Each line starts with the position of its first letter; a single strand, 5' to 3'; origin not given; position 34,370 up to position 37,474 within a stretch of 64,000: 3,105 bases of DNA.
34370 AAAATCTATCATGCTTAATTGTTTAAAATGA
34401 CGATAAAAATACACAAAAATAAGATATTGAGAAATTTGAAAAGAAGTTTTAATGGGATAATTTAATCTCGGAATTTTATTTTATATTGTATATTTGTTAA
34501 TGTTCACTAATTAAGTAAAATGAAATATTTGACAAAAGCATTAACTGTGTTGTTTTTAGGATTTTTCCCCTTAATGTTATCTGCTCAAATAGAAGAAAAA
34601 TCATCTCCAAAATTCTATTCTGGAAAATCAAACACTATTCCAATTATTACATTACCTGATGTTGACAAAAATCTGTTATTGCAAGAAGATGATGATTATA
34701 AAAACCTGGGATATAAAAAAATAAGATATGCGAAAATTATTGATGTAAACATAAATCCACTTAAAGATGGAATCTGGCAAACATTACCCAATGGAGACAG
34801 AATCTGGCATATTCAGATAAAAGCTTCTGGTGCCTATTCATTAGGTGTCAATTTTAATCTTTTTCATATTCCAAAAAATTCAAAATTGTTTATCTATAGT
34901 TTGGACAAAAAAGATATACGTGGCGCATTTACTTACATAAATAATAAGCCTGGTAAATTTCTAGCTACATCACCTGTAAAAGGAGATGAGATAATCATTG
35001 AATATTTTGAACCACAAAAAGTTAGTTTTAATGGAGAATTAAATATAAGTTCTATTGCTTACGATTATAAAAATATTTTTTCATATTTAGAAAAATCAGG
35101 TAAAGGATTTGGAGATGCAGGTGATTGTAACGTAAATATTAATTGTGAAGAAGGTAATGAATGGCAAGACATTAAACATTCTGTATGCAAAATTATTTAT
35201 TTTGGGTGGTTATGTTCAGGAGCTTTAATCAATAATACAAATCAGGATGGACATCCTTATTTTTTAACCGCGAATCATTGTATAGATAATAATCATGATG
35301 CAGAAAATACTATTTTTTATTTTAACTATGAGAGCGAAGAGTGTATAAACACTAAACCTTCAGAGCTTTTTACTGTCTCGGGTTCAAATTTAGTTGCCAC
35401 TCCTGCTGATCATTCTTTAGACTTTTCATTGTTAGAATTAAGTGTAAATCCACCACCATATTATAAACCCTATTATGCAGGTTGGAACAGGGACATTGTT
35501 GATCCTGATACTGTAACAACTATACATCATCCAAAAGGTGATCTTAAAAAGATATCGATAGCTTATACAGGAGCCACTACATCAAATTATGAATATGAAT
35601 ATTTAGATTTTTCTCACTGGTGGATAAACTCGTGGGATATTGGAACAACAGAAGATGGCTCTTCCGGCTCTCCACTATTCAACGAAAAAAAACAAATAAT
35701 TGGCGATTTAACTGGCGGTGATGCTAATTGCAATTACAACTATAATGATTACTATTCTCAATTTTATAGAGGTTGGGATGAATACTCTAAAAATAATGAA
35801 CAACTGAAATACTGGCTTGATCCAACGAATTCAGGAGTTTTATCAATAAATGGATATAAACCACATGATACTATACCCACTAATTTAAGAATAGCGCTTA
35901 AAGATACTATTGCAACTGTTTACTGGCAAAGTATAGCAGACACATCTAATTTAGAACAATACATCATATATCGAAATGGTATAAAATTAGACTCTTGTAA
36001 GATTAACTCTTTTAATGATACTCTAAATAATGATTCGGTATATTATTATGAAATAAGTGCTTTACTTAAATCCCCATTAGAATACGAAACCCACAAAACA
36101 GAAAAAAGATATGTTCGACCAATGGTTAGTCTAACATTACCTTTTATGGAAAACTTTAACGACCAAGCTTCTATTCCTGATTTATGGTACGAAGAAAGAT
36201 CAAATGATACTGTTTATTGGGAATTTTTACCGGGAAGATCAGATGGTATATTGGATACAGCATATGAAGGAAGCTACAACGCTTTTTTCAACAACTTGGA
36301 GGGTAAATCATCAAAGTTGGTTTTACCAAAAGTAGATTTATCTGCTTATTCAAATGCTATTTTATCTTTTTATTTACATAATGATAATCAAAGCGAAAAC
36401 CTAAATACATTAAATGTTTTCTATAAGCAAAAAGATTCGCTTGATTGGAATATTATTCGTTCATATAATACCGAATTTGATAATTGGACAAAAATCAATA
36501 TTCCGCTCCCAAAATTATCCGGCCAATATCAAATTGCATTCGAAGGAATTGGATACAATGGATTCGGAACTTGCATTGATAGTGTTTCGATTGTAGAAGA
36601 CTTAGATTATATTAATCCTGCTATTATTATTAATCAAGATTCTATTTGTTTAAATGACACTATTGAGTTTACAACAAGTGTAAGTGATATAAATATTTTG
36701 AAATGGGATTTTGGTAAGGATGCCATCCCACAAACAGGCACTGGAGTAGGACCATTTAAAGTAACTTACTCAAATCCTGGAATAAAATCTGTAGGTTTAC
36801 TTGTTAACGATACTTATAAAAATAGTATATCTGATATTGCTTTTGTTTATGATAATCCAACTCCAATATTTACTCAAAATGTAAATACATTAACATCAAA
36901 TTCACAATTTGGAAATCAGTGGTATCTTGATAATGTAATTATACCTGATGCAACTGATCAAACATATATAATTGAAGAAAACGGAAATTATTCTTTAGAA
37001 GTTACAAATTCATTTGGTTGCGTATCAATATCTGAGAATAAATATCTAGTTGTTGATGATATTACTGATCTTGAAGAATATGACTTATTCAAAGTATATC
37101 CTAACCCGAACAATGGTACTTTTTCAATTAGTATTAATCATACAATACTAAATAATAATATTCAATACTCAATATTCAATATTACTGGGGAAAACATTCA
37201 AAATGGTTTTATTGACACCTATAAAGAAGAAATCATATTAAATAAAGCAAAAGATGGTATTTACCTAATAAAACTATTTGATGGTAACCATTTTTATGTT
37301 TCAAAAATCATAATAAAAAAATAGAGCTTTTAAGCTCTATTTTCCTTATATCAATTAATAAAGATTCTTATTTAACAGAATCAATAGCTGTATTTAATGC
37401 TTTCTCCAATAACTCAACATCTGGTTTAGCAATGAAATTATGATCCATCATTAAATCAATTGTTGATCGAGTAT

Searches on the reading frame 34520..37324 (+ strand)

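Call 55: search_protein_families(library=pfam, proteins=[window:34520-37324:+], max_evalue=0.00001)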
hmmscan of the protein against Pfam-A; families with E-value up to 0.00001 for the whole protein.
window:34520-37324:+ (934 aa): 3 families
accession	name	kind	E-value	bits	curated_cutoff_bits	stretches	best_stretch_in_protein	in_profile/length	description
PF18962.6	Por_Secre_tail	-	1.5e-10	41.7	27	1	859-932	1-75/75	Secretion system C-terminal sorting domain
PF13365.12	Trypsin_2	-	9.3e-10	39.8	27.6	1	232-395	1-143/144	Trypsin-like peptidase domain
PF00629.30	MAM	-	8.3e-07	29.4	26.4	1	559-691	14-152/158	MAM domain, meprin/A5/mu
